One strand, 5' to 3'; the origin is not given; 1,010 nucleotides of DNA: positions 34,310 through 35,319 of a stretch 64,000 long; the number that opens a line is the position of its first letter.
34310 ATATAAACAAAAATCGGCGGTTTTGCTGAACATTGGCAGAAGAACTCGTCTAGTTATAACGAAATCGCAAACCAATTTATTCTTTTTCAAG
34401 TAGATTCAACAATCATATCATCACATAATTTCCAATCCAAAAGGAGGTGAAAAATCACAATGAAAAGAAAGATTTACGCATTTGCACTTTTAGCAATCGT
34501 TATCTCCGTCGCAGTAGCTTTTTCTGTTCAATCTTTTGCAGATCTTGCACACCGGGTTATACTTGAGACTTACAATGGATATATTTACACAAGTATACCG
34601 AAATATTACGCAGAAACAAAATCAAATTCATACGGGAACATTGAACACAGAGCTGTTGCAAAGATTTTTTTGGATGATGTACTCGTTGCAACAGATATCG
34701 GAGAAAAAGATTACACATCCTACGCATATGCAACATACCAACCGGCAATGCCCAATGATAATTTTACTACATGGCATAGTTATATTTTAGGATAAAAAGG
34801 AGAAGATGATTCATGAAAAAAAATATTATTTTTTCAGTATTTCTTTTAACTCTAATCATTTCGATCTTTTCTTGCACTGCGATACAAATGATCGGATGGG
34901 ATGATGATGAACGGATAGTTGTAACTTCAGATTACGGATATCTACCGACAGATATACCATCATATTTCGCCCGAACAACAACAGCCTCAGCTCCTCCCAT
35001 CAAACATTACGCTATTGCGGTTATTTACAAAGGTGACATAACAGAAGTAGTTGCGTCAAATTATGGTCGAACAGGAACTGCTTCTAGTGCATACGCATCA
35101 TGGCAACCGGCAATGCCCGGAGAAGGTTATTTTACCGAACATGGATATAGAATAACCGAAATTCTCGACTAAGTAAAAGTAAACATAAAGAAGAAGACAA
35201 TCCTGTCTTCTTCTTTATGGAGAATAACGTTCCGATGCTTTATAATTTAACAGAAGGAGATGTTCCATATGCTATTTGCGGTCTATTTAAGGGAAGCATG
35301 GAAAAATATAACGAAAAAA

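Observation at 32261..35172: S1, S2 and S3 define a small secreted protein family with a conserved Y/W-QPAMP ... T-x-H-G/S-Y C-terminal signature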

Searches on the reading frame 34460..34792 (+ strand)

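Call 5: search_protein_families(library=pfam, proteins=[window:34460-34792:+], max_evalue=1)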
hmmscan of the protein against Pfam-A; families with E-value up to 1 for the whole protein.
window:34460-34792:+ (111 aa): 1 family
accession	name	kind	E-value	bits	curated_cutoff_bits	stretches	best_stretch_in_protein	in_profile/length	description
PF11337.13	DUF3139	-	0.073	14.1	27.3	1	6-90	4-81/83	Protein of unknown function (DUF3139)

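Call 6: search_protein_families(library=ncbifam, proteins=[window:34460-34792:+], max_evalue=1)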
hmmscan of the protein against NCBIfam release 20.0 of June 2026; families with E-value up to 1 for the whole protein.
window:34460-34792:+ (111 aa): 0 families

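Call 24: search_protein_families(library=padloc, proteins=[window:34460-34792:+], max_evalue=1)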
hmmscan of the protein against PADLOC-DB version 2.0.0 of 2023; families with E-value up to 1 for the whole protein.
window:34460-34792:+ (111 aa): 1 family
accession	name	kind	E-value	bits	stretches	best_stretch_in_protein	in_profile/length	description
PDLC04317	PDC-M02B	-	0.046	10.5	1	54-92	137-174/396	-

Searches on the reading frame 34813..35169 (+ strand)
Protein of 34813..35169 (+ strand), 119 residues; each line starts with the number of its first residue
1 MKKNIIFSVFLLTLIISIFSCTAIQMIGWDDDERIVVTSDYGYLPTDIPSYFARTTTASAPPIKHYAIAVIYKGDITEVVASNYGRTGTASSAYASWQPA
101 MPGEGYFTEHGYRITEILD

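Call 5: search_protein_families(library=pfam, proteins=[window:34813-35169:+], max_evalue=1)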
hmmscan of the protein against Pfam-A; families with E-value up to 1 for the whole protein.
window:34813-35169:+ (119 aa): 0 families

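Call 6: search_protein_families(library=ncbifam, proteins=[window:34813-35169:+], max_evalue=1)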
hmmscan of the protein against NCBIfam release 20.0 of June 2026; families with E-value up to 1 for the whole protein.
window:34813-35169:+ (119 aa): 0 families

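Call 24: search_protein_families(library=padloc, proteins=[window:34813-35169:+], max_evalue=1)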
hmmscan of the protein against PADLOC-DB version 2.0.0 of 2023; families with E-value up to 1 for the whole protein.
window:34813-35169:+ (119 aa): 0 families

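Call 71: search_dna_similar(query=window:34813-35169:+, collection=plasmids, mode=protein, max_evalue=1, max_rows=10)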
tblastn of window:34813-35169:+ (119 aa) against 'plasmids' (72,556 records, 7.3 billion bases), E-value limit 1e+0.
No match.
